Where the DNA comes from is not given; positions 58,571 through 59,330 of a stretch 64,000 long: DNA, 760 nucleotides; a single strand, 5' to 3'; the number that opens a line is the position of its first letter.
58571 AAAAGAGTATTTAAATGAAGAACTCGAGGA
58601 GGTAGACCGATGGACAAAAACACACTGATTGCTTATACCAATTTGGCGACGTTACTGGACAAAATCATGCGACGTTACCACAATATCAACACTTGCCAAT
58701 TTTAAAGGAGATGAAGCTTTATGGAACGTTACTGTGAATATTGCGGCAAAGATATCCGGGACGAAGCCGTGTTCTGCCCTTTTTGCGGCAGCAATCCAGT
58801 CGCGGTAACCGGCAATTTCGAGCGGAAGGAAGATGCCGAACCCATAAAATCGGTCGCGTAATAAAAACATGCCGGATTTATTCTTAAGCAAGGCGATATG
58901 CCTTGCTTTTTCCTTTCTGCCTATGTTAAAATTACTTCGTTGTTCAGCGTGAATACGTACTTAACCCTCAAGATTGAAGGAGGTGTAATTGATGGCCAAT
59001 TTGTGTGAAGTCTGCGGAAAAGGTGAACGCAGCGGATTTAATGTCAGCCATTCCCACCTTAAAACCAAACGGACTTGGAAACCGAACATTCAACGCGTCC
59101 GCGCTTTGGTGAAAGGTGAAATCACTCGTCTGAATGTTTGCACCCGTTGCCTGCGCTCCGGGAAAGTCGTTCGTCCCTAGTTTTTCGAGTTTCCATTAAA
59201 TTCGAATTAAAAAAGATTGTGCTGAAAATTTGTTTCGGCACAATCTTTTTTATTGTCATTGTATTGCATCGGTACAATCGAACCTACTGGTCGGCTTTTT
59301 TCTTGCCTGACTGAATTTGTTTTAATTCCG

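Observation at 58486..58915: Unannotated micro-operon of two tiny proteins (31 aa, and a 46-aa zinc ribbon) divergent from a LysR regulator, with its own promoter and terminator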

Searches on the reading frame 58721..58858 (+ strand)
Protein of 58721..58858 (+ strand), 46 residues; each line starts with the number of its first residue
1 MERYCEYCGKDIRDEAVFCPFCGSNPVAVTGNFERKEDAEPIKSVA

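Call 3: search_protein_families(library=pfam, proteins=[window:58721-58858:+], max_evalue=1)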
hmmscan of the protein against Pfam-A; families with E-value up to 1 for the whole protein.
seq(46 aa): 26 families (the best 25 are shown)
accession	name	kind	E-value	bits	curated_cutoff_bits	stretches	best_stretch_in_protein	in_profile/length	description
PF13240.11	Zn_Ribbon_1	-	1.3e-07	31.6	25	1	4-24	1-21/23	zinc-ribbon domain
PF13248.11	Zn_ribbon_3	-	4.2e-06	26.5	27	1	2-24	2-24/26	zinc-ribbon domain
PF24460.1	DUF7575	-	0.00033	20.4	28.5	1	5-24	6-25/28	Domain of unknown function (DUF7575)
PF12773.13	DZR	-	0.00043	20.8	27.3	1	5-24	1-20/45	Double zinc ribbon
PF17032.10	Zn_ribbon_15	-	0.0015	19.7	28.9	1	3-23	53-73/73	zinc-ribbon family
PF25095.1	C2H2-zf_KIN17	-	0.0034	18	27.7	1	4-24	4-24/30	KIN17 C2H2-type zinc finger domain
PF24859.1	FdhE_central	-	0.0034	17.9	27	1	18-28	1-11/39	FdhE, central domain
PF14446.12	Prok-RING_1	-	0.0039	17.5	29.1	1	3-24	5-28/54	Prokaryotic RING finger family 1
PF14803.11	Zn_ribbon_Nudix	-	0.01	16.2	25.6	0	3-12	1-10/34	Nudix N-terminal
PF01155.25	HypA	-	0.013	16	28.9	1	3-31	71-101/112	Hydrogenase/urease nickel incorporation, metallochaperone, hypA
PF08792.16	A2L_zn_ribbon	-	0.023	14.8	22.9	0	18-24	23-29/33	A2L zinc ribbon domain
PF24463.1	DUF7577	-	0.031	14.3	28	1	3-25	3-25/27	Domain of unknown function (DUF7577)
PF17120.11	zf-RING_16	-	0.034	14.2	27.4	1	2-23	4-25/57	RING/Ubox like zinc-binding domain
PF13920.12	zf-C3HC4_3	-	0.043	14.1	27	1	4-25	25-45/49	Zinc finger, C3HC4 type (RING finger)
PF07191.17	Zn_ribbon_6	-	0.044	14.2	25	1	3-24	17-37/67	Double zinc ribbon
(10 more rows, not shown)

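Call 6: find_homologous_proteins(query=window:58721-58858:+, max_evalue=0.01)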
Query seq(46 aa) (46 aa): 2 proteins with E <= 0.01 among 2 candidates.
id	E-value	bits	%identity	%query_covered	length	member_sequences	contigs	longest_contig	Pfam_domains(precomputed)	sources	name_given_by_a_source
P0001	2.3e-22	94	91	100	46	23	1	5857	PF13240.12,PF13248.12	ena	-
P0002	5.0e-18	81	80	100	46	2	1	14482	PF13240.12,PF13248.12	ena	-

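Call 8: find_encoding_contigs(protein=P0001, flank=6000)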
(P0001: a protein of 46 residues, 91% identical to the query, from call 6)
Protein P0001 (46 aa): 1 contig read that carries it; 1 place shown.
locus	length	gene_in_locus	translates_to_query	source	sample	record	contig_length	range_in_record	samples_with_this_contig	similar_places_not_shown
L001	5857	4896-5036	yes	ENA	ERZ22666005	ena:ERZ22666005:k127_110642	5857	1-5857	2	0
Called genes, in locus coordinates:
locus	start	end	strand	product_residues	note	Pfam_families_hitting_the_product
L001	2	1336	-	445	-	?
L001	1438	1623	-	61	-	PF01361:Tautomerase, PF14552:Tautomerase_2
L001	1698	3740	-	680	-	PF17191:RecG_wedge, PF01336:tRNA_anti-codon (weak), PF04851:ResIII (weak), PF00270:DEAD, PF00271:Helicase_C, PF19833:RecG_dom3_C (weak)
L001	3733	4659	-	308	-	PF00126:HTH_1, PF03466:LysR_substrate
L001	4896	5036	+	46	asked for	PF13248:Zn_ribbon_3 (weak), PF13240:Zn_Ribbon_1 (weak)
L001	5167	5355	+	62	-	PF00830:Ribosomal_L28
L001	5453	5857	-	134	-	?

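Call 9: find_encoding_contigs(protein=P0002, flank=6000)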
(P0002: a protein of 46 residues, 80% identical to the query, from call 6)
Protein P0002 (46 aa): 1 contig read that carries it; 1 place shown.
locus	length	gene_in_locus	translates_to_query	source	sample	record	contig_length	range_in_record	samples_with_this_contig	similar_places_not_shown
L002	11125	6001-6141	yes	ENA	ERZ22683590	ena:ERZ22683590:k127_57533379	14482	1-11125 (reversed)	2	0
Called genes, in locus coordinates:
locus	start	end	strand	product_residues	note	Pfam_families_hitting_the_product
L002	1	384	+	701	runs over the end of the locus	PF13089:PP_kinase_N, PF02503:PP_kinase, PF17941:PP_kinase_C_1, PF13091:PLDc_2 (faint), PF13090:PP_kinase_C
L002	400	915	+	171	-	PF00300:His_Phos_1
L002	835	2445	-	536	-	PF01928:CYTH, PF05235:CHAD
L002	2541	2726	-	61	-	PF01361:Tautomerase, PF14552:Tautomerase_2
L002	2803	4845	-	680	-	PF17191:RecG_wedge, PF01336:tRNA_anti-codon (weak), PF04851:ResIII (weak), PF00270:DEAD, PF00271:Helicase_C, PF22590:Cas3-like_C_2 (weak), PF19833:RecG_dom3_C (weak)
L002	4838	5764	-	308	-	PF00126:HTH_1, PF03466:LysR_substrate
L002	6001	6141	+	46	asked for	PF13248:Zn_ribbon_3 (weak), PF13240:Zn_Ribbon_1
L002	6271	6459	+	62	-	PF00830:Ribosomal_L28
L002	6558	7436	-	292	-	PF01430:HSP33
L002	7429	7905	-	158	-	PF00885:DMRL_synthase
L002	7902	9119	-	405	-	PF00926:DHBP_synthase, PF00925:GTP_cyclohydro2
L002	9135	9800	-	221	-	PF00677:Lum_binding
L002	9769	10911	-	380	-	PF00383:dCMP_cyt_deam_1, PF14437:MafB19-deam, PF01872:RibD_C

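Call 10: find_encoding_contigs(protein=window:58721-58858:+, flank=6000)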
Protein seq(46 aa) (46 aa): 6 contigs read that carry it; 4 places shown.
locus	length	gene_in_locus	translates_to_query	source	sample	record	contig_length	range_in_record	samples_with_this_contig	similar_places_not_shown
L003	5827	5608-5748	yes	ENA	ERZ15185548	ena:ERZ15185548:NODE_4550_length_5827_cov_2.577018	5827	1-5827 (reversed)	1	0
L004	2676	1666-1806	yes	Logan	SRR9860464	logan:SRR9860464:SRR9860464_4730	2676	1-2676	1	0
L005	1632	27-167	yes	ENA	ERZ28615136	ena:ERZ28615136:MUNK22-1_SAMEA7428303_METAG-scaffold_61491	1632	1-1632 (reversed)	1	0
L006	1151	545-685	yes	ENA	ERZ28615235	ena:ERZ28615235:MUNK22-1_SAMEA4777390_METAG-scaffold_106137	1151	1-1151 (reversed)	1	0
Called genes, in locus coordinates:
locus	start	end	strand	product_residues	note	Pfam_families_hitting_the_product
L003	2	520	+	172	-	?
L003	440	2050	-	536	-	PF01928:CYTH, PF05235:CHAD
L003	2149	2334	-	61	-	PF01361:Tautomerase, PF14552:Tautomerase_2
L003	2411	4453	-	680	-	PF17191:RecG_wedge, PF01336:tRNA_anti-codon (weak), PF04851:ResIII, PF00270:DEAD, PF00271:Helicase_C, PF22590:Cas3-like_C_2 (faint), PF19833:RecG_dom3_C (weak)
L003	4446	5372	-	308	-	PF00126:HTH_1, PF03466:LysR_substrate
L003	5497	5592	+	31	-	-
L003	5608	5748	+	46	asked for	PF13248:Zn_ribbon_3 (weak), PF13240:Zn_Ribbon_1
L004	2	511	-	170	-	?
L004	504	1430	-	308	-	PF00126:HTH_1, PF03466:LysR_substrate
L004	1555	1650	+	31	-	-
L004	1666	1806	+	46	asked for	PF13248:Zn_ribbon_3 (weak), PF13240:Zn_Ribbon_1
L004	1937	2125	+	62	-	PF00830:Ribosomal_L28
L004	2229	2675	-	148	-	?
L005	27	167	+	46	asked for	PF13248:Zn_ribbon_3 (weak), PF13240:Zn_Ribbon_1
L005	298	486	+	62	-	PF00830:Ribosomal_L28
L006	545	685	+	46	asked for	PF13248:Zn_ribbon_3 (weak), PF13240:Zn_Ribbon_1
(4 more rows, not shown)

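Call 37: search_protein_families(library=ncbifam, proteins=[window:58721-58858:+], max_evalue=1)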
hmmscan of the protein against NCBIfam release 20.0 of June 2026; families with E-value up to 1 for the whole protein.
seq(46 aa): 7 families
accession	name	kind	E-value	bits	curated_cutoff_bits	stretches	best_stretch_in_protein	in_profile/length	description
TIGR03655.1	anti_R_Lar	subfamily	0.0017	18.6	39.6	1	19-35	4-20/55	Lar family restriction alleviation protein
NF034186.3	PRK14891.1-1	equivalog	0.03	14.2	73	1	3-13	2-12/51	50S ribosomal protein L24e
NF045510.1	4Cys_prefix_kin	domain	0.032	14.5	24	0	14-25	14-25/26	4-Cys prefix domain-containing protein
NF051898.1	MBSP1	equivalog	0.091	12.3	320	1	2-39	50-86/289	biosurfactant protein 1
TIGR01562.1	FdhE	equivalog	0.14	11.7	187.65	1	11-29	179-197/305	formate dehydrogenase accessory protein FdhE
NF047912.1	ECs_2282_CxxC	subfamily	0.21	11.5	37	1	18-42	4-28/60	ECs_2282 family putative zinc-binding protein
NF001607.0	PRK00398.1-4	equivalog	0.45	10.3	89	0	5-25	12-37/53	DNA-directed RNA polymerase subunit P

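Call 51: find_homologous_proteins(query=A5, max_evalue=0.001)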
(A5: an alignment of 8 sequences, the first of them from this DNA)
Query A5 (8 sequences) (46 aa, profile of the alignment): 12 proteins with E <= 0.001 among 66 candidates.
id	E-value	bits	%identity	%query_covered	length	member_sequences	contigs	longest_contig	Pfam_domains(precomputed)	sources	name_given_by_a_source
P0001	2.6e-26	109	91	100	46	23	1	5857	PF13240.12,PF13248.12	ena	-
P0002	1.2e-25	107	80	100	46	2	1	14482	PF13240.12,PF13248.12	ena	-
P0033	1.2e-23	101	60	87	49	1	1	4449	PF13240.12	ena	-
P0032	2.6e-23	100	53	100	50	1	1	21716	PF13240.12,PF13248.12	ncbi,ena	-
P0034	4.6e-23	99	52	100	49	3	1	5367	PF13240.12,PF13248.12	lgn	-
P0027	4.7e-21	92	62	98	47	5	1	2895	-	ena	-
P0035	2.2e-20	90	76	72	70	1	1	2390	PF13240.12,PF13248.12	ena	-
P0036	1.4e-19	88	61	100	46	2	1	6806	PF13240.12,PF13248.12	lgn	-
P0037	1.8e-17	81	76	54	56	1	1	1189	PF13240.12,PF12773.14,PF13248.12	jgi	jgi:uncharacterized Zn finger protein (UPF0148 family)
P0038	8.8e-17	79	50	96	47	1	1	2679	PF13240.12,PF13248.12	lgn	-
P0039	9.6e-15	72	77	57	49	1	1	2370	PF13240.12,PF13248.12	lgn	-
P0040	2.5e-12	64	75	61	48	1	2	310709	PF13240.12,PF24460.2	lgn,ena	-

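Call 53: find_encoding_contigs(protein=P0040, flank=5000, max_places=3)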
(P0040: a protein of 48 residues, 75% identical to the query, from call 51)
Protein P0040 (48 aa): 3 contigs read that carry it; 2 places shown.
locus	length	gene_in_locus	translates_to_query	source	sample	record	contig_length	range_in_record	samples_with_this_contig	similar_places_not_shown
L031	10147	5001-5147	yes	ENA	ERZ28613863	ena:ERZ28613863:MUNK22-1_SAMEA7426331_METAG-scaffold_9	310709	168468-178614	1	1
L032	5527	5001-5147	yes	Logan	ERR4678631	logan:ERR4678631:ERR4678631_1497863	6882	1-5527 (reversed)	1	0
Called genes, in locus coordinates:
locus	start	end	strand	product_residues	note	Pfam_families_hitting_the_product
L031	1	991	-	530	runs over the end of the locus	PF01928:CYTH, PF05235:CHAD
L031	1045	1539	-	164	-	-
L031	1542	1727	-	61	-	PF01361:Tautomerase, PF14552:Tautomerase_2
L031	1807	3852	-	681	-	PF17191:RecG_wedge, PF01336:tRNA_anti-codon, PF04851:ResIII (weak), PF00270:DEAD, PF00271:Helicase_C, PF19833:RecG_dom3_C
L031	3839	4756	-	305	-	PF00126:HTH_1, PF03466:LysR_substrate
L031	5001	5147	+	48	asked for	PF24460:DUF7575 (faint), PF13240:Zn_Ribbon_1 (weak)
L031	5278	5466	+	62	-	PF00830:Ribosomal_L28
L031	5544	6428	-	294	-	PF01430:HSP33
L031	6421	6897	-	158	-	PF00885:DMRL_synthase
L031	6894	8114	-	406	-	PF00926:DHBP_synthase, PF00925:GTP_cyclohydro2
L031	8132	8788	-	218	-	PF00677:Lum_binding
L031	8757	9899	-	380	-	PF00383:dCMP_cyt_deam_1, PF14437:MafB19-deam, PF01872:RibD_C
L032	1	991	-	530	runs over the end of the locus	PF01928:CYTH, PF05235:CHAD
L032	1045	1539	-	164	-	-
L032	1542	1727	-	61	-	PF01361:Tautomerase, PF14552:Tautomerase_2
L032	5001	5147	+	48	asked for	PF24460:DUF7575 (faint), PF13240:Zn_Ribbon_1 (weak)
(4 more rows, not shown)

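Call 54: find_encoding_contigs(protein=P0038, flank=5000, max_places=3)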
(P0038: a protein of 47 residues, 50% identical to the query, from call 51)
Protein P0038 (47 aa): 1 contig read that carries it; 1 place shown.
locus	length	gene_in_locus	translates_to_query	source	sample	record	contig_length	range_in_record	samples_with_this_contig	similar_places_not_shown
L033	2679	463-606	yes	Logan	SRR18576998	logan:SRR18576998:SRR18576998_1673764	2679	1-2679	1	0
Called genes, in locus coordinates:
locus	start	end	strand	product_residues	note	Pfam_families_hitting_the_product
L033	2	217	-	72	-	?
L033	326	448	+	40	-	-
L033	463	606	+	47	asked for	PF13248:Zn_ribbon_3, PF13240:Zn_Ribbon_1 (weak)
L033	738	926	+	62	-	PF00830:Ribosomal_L28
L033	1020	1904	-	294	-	PF01430:HSP33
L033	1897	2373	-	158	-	PF00885:DMRL_synthase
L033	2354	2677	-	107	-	?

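Call 66: predict_structure(alignment_id=A6)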
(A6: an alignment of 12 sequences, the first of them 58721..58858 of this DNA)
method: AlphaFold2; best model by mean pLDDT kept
length: 46 residues; sequences in the alignment: 12
mean_pLDDT: 68.1   pTM: 0.41
mean pLDDT of the five models: 68.1, 67.8, 65.3, 63.8, 63.2
residues with pLDDT >= 90: 0; 70-90: 24; 50-70: 12; < 50: 10
segments of 3 or more residues with pLDDT < 50: 30-39
pLDDT, mean of each block of 10 residues (from residue 1): 78 79 73 48 59
secondary structure, 60 per line:
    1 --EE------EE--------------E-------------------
elements in order:

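Call 69: search_protein_families(library=phrogs, proteins=[window:58721-58858:+], max_evalue=0.1)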
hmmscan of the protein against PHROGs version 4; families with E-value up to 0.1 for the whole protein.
seq(46 aa): 16 families
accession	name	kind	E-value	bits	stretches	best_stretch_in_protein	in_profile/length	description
phrog_8436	-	unknown function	2.3e-05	25.5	1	3-38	64-96/110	-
phrog_2546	-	unknown function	0.00032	22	1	4-30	2-27/180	-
phrog_16989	-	moron, auxiliary metabolic gene and host takeover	0.001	20.1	1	3-34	7-38/122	membrane protein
phrog_10292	-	unknown function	0.0014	19.6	1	4-30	5-32/136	-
phrog_8032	-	unknown function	0.0029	18.8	1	3-37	74-107/173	-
phrog_6586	-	unknown function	0.0082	17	1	4-32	5-33/129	-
phrog_9700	-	unknown function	0.01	15.7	1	3-33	7-37/483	-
phrog_4852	-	unknown function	0.013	16.1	1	3-25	14-38/194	-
phrog_31852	-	unknown function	0.02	16.3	1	4-25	96-117/121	-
phrog_38469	-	unknown function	0.034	14.9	1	2-24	213-235/272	-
phrog_32168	-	unknown function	0.036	15.3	1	1-24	1-24/63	-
phrog_38187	-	unknown function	0.039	15.1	1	4-31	5-32/144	-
phrog_6422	-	moron, auxiliary metabolic gene and host takeover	0.062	14.7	0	3-30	8-44/120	Lar-like restriction alleviation protein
phrog_22898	-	unknown function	0.079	14.1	1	3-25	2-24/163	-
phrog_19315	-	unknown function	0.082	12.9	1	6-25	288-310/348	-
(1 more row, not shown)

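Call 70: search_protein_families(library=padloc, proteins=[window:58721-58858:+], max_evalue=0.1)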
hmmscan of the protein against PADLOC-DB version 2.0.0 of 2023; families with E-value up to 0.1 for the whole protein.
seq(46 aa): 0 families

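Call 71: search_solved_structures(query=A6, max_evalue=1)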
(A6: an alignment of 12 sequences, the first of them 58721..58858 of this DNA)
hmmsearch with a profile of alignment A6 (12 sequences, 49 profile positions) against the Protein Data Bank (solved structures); distinct sequences matched with E-value up to 1: 10.
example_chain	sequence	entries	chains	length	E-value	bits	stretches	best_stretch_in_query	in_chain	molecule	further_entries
4qiw_P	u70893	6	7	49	0.0039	20.4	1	6-26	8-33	DNA-directed RNA polymerase subunit P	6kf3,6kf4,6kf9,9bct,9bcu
9l8v_A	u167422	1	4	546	0.13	15.5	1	4-27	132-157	Methionine-tRNA ligase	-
9vq4_A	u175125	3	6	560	0.14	15.5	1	4-27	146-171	Methionine-tRNA ligase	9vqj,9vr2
3qqc_A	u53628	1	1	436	0.19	15.1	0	6-24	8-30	DNA-directed RNA polymerase subunit b, DNA-directed RNA polymerase subunit a', DNA-directe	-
5a8i_A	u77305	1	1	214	0.24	14.7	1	6-35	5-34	ARNA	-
2qa4_U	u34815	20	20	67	0.28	14.5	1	3-14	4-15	50S ribosomal protein L24e | RPL24E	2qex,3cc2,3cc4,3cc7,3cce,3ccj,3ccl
8s05_C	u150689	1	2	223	0.32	14.3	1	6-34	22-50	Conserved protein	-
1ffk_R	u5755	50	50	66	0.34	14.2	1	3-14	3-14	RIBOSOMAL PROTEIN L24E | 50S RIBOSOMAL PROTEIN L19 | 50S ribosomal protein L24E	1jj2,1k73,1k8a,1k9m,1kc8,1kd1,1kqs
36ro_P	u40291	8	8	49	0.56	13.5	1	6-26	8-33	DNA-directed RNA polymerase subunit Rpo12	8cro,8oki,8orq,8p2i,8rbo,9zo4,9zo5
4gzn_C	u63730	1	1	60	0.82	13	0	5-16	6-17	Zinc finger protein 57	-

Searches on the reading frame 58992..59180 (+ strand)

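Call 3: search_protein_families(library=pfam, proteins=[window:58992-59180:+], max_evalue=1)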
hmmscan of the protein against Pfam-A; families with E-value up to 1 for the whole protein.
window:58992-59180:+ (62 aa): 1 family
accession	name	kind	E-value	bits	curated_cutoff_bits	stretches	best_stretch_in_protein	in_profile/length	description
PF00830.24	Ribosomal_L28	-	1.6e-22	79.7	27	1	5-58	3-58/60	Ribosomal L28 family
